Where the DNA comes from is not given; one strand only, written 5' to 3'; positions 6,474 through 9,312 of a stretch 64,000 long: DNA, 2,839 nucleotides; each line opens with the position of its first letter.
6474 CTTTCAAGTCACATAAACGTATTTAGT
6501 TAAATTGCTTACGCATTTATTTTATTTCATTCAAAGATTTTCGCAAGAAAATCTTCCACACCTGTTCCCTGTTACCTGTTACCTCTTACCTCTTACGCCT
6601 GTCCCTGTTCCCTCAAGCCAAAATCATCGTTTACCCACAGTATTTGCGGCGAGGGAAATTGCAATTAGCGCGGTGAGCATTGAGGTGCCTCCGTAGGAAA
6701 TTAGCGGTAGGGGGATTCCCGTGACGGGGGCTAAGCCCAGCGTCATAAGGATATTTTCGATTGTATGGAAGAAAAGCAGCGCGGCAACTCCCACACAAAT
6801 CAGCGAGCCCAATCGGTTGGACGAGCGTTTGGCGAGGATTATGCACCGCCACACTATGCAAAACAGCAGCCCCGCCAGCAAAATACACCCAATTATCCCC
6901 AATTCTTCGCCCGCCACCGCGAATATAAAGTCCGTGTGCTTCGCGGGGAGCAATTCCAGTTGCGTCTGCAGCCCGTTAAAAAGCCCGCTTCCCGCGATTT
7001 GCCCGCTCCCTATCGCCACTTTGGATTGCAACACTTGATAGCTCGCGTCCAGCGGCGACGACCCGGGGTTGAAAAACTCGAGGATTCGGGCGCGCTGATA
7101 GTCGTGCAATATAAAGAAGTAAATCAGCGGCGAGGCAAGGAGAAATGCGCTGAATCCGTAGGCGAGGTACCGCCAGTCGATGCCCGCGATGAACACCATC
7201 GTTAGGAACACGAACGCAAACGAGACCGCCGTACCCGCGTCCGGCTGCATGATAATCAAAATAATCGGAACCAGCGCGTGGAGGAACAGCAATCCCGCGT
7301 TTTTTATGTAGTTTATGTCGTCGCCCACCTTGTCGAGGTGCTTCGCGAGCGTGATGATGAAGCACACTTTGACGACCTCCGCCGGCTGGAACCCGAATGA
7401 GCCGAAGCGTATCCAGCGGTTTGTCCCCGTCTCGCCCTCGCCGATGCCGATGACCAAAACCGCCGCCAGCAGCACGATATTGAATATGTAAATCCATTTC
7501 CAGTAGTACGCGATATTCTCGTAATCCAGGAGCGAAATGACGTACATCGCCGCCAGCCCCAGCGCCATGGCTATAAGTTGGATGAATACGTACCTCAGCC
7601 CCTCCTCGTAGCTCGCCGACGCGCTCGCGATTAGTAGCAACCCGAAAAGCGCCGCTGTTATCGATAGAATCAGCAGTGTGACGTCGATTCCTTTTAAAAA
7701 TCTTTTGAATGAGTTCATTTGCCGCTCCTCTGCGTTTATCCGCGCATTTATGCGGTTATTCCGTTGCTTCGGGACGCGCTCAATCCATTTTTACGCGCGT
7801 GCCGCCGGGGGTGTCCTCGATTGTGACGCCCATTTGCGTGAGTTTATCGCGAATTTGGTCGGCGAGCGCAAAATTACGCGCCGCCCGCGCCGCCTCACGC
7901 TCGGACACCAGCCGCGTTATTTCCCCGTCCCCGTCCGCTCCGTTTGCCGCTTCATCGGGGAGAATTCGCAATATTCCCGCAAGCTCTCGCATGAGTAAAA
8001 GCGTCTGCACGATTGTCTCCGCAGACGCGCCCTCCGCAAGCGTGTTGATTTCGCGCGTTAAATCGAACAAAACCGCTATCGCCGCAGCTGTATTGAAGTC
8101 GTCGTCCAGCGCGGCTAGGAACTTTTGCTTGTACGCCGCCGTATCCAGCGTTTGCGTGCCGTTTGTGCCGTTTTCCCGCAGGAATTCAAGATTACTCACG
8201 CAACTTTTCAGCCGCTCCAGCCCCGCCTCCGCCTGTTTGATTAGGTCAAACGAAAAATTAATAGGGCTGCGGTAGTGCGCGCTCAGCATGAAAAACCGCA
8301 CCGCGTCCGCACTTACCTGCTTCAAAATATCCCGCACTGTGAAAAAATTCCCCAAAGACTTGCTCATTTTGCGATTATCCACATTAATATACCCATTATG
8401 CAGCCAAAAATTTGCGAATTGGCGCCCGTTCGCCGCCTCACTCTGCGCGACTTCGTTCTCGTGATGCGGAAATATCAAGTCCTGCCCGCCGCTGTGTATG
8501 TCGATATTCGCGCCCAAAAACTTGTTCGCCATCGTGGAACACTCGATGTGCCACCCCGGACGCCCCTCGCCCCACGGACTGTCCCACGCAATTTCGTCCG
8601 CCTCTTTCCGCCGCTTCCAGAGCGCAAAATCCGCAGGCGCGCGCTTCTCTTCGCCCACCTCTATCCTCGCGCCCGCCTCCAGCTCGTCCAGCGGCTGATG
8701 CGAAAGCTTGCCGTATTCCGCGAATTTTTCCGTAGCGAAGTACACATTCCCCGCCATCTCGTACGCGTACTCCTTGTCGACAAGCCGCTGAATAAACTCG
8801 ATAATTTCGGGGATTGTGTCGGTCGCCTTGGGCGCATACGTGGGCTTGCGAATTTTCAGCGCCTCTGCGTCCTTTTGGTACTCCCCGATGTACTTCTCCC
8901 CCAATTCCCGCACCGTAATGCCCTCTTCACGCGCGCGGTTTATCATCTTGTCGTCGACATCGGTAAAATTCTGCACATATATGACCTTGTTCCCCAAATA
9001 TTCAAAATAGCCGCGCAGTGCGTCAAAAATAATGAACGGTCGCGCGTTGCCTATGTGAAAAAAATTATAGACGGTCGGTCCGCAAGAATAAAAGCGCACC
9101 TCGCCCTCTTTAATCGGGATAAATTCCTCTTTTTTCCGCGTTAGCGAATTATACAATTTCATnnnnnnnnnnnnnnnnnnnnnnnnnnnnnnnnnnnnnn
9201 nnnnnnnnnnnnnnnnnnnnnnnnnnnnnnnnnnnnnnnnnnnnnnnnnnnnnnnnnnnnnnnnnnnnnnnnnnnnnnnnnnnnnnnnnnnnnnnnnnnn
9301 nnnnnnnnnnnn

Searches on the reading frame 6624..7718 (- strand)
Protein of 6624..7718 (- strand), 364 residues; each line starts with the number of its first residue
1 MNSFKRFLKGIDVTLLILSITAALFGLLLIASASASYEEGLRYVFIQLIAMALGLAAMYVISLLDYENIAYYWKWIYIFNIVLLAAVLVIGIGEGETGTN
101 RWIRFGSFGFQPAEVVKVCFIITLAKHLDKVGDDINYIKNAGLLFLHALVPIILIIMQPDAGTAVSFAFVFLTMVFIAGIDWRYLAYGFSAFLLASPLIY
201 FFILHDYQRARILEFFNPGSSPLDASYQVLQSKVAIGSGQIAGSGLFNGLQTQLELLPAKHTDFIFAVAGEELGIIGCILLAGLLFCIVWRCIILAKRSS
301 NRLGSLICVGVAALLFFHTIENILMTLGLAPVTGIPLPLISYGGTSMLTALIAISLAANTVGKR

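Call 24: search_protein_families(library=pfam, proteins=[window:6624-7718:-], max_evalue=0.001)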
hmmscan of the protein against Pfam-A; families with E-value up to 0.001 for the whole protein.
window:6624-7718:- (364 aa): 1 family
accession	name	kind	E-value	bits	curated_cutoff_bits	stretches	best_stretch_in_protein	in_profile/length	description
PF01098.24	FTSW_RODA_SPOVE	-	1.3e-92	311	26.4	1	16-359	5-349/356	Cell cycle protein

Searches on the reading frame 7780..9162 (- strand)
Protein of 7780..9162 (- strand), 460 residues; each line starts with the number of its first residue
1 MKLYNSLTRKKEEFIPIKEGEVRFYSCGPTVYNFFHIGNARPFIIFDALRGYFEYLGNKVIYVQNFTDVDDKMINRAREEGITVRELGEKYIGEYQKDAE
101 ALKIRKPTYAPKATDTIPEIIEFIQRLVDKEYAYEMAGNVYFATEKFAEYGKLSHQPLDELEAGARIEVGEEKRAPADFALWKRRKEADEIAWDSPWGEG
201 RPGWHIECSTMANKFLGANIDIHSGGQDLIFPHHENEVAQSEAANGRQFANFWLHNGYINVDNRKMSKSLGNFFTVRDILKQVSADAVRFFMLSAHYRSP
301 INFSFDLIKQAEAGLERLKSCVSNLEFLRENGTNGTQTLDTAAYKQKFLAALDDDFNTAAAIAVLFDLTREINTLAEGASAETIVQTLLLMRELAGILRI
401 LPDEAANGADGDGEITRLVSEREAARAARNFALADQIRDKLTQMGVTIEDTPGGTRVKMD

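Call 24: search_protein_families(library=pfam, proteins=[window:7780-9162:-], max_evalue=0.001)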
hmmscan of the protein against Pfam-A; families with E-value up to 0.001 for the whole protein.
window:7780-9162:- (460 aa): 6 families
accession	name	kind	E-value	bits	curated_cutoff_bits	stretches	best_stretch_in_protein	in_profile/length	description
PF01406.26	tRNA-synt_1e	-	7.4e-132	439.7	27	1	15-312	3-300/301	tRNA synthetases class I (C) catalytic domain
PF09190.17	DALR_2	-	7.9e-16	58.8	22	1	347-400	1-55/57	DALR domain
PF09334.17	tRNA-synt_1g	-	2.6e-15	56.5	20.1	2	239-305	301-368/391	tRNA synthetases class I (M)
PF00133.28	tRNA-synt_1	-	3.5e-08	33.1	22.7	1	221-303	330-413/414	tRNA synthetases class I (I, L, M and V)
PF01921.24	tRNA-synt_1f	-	3.7e-08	33.1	27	1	262-318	278-335/360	tRNA synthetases class I (K)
PF23493.1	CysS_C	-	1.5e-05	25.4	23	1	412-454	5-47/51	Cysteinyl-tRNA ligase anticodon binding domain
